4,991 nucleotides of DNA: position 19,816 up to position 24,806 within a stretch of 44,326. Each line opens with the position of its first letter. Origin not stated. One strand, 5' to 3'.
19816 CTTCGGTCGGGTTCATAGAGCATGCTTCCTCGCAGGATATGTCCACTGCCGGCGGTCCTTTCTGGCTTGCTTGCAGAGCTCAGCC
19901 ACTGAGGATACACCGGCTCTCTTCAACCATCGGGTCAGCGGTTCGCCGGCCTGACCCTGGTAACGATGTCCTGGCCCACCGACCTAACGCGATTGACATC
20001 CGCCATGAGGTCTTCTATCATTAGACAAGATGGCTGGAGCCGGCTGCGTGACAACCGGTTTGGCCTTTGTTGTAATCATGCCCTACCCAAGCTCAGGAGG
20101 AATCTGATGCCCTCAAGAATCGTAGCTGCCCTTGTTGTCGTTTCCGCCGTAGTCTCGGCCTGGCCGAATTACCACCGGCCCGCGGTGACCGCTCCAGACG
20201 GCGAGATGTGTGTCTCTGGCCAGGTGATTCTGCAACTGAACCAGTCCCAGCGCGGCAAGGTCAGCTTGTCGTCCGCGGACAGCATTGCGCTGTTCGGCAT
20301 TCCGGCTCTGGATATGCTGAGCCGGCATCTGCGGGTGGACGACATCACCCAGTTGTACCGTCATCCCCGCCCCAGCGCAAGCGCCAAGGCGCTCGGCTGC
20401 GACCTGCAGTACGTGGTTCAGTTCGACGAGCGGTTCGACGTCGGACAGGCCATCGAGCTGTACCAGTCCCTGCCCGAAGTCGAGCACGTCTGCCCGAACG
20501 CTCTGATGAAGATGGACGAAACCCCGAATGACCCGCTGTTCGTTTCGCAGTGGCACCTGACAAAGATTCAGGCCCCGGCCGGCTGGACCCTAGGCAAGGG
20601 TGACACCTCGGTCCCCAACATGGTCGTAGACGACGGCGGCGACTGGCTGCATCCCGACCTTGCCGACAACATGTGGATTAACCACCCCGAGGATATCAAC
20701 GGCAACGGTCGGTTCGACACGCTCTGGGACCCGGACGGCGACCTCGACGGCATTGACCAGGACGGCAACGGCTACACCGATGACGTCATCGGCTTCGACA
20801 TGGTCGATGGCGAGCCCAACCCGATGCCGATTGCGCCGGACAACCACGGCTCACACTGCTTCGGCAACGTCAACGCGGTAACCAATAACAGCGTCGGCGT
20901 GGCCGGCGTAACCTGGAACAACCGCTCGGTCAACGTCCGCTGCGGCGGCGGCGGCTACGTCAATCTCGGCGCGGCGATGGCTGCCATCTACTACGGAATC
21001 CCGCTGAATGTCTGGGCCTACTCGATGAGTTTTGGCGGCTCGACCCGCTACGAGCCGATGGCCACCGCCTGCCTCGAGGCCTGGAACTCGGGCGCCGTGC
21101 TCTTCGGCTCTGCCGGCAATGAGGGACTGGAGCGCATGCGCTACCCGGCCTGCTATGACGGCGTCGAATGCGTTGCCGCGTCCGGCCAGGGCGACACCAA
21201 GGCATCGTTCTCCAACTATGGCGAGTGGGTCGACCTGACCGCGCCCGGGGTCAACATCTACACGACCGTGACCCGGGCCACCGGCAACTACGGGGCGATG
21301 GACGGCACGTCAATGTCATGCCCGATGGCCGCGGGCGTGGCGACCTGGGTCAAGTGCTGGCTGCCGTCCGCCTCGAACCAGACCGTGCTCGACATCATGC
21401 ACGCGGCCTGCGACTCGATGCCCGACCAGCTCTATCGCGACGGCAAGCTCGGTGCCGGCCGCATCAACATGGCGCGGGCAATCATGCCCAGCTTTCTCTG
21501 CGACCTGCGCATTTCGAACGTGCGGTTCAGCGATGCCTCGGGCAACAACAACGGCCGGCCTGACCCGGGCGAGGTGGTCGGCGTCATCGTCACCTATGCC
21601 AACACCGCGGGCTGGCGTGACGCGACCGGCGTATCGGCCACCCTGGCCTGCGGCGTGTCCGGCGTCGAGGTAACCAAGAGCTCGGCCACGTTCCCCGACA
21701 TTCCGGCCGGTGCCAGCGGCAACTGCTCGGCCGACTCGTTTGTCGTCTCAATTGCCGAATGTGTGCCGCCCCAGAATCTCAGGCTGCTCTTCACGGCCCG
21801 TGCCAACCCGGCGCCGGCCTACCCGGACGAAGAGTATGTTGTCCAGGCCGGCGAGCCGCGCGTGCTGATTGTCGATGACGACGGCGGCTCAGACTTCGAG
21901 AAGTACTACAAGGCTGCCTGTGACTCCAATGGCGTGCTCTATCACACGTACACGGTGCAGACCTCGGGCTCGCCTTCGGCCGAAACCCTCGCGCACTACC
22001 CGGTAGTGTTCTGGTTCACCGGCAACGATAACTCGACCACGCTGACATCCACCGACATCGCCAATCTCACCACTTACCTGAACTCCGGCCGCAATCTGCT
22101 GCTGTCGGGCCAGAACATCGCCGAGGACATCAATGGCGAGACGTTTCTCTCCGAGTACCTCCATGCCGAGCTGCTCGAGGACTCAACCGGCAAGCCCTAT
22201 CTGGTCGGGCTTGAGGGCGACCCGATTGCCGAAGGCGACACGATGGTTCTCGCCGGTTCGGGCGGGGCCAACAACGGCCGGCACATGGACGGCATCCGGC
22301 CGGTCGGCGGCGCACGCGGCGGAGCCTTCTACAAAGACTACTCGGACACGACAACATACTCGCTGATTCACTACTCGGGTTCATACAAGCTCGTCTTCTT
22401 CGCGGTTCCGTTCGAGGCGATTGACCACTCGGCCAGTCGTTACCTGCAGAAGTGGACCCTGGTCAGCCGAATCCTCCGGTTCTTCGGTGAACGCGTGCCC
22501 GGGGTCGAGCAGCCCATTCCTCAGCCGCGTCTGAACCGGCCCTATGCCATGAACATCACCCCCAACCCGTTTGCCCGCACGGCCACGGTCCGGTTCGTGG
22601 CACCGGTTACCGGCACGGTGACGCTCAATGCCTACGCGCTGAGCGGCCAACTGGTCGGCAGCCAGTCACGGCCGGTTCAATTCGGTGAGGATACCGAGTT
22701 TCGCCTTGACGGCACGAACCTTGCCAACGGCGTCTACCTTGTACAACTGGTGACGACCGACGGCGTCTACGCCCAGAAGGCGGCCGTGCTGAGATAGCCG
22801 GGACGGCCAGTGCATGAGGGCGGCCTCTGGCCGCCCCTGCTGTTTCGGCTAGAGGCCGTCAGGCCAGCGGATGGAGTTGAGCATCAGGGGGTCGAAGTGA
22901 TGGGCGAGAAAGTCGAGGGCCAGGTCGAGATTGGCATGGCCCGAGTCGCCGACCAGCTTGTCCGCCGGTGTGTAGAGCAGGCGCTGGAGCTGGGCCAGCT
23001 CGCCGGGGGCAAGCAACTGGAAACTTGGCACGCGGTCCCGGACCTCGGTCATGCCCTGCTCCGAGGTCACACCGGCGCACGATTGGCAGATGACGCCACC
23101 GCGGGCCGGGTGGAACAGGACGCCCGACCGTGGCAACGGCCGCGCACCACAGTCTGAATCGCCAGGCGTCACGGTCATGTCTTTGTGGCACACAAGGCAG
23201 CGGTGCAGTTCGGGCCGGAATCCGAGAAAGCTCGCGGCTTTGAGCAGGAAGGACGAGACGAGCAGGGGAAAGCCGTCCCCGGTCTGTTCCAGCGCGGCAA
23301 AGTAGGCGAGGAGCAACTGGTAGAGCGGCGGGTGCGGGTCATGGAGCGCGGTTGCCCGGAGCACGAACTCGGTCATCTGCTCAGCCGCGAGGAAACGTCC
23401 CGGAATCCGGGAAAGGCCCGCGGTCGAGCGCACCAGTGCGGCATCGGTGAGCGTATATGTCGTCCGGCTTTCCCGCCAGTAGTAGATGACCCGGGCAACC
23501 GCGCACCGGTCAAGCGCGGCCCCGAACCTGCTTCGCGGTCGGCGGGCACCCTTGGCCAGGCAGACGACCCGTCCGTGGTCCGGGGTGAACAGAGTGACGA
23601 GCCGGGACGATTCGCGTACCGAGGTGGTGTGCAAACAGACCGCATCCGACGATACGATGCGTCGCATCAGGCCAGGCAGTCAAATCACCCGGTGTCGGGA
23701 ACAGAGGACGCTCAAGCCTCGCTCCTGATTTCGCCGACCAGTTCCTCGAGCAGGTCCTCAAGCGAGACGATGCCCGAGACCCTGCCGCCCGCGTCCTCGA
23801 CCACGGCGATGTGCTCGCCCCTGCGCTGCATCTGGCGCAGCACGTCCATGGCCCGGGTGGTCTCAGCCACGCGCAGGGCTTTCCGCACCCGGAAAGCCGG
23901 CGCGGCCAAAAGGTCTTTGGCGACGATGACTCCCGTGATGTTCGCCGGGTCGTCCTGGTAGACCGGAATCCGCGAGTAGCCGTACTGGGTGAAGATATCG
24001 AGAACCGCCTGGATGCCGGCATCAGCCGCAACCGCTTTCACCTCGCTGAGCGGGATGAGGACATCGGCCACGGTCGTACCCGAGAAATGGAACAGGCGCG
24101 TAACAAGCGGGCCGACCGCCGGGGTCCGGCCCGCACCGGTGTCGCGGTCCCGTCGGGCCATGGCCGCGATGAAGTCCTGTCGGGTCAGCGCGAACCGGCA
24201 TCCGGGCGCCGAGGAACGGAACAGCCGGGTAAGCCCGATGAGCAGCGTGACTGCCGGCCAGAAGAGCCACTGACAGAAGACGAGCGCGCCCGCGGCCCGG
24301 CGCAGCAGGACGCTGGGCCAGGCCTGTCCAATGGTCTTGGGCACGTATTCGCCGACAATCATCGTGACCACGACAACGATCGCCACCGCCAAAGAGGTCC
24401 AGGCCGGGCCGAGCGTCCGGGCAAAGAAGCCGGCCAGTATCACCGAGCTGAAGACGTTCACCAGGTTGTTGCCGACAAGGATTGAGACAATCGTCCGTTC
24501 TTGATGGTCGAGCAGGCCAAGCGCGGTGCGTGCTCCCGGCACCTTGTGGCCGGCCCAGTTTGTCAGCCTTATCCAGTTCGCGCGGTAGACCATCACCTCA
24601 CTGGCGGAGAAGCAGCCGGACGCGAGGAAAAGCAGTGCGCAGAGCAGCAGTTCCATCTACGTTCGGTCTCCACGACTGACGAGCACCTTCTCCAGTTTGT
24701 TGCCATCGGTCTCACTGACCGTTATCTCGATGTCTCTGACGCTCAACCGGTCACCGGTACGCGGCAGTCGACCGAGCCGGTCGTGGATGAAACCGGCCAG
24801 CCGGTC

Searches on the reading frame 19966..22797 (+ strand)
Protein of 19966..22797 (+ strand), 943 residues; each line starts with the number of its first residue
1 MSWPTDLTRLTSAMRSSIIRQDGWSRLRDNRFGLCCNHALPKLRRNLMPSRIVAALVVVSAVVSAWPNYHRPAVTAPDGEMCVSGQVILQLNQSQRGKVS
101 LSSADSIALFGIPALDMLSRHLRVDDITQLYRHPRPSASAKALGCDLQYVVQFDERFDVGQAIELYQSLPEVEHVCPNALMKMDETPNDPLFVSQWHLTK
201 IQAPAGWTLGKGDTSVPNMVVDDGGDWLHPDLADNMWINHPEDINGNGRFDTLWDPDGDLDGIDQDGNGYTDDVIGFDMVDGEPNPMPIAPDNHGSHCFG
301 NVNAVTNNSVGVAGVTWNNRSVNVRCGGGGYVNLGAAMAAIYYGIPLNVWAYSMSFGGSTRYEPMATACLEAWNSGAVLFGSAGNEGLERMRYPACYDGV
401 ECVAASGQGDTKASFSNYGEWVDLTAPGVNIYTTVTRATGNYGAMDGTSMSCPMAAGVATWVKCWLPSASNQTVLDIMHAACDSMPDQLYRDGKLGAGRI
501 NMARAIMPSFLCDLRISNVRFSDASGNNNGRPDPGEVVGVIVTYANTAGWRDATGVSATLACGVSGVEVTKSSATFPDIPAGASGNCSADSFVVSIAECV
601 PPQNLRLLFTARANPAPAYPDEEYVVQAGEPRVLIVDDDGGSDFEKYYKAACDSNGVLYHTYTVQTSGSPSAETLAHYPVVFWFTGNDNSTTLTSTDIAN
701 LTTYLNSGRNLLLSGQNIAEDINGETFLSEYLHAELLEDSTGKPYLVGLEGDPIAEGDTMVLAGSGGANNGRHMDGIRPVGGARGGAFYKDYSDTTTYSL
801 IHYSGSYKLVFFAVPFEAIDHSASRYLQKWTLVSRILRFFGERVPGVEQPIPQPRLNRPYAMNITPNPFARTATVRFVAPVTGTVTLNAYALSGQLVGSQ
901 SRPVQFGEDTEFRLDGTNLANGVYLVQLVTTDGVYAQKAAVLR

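Call 29: search_protein_families(library=pfam, proteins=[window:19966-22797:+], max_evalue=0.00001)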
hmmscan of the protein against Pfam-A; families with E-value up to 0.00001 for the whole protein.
window:19966-22797:+ (943 aa): 2 families
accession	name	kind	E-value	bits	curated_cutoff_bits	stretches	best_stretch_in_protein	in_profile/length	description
PF00082.27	Peptidase_S8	-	3.7e-29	102.4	21.8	1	220-480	8-271/288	Subtilase family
PF16361.10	Peptidase_S8_N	-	8e-10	39.8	30.5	1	87-184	3-102/142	N-terminal of Subtilase family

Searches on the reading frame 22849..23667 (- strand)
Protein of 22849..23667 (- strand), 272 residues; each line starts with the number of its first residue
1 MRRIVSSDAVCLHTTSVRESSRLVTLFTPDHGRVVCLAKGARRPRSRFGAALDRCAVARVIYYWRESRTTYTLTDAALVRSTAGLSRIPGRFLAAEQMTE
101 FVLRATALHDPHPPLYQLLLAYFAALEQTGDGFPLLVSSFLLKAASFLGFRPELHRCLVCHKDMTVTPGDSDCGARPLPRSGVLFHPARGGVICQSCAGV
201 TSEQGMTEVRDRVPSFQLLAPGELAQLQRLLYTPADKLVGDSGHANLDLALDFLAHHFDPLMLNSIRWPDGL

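Call 29: search_protein_families(library=pfam, proteins=[window:22849-23667:-], max_evalue=0.00001)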
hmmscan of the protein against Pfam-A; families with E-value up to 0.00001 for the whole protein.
window:22849-23667:- (272 aa): 2 families
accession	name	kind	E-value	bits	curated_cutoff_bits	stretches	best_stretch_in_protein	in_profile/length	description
PF11967.14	RecO_N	-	1.2e-18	67.4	27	1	1-81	1-79/80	Recombination protein O N terminal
PF02565.21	RecO_C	-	2.7e-15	56.9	22.1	1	91-175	6-89/157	Recombination protein O C terminal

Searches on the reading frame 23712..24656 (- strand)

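Call 29: search_protein_families(library=pfam, proteins=[window:23712-24656:-], max_evalue=0.00001)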
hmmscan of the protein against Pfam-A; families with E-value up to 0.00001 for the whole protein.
window:23712-24656:- (314 aa): 2 families
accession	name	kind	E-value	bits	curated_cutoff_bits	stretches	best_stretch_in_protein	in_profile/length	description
PF01595.25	CNNM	-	6.1e-29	101.4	28.4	1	5-146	2-145/181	Cyclin M transmembrane N-terminal domain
PF00571.33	CBS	-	3.2e-17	63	24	2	261-307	10-56/57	CBS domain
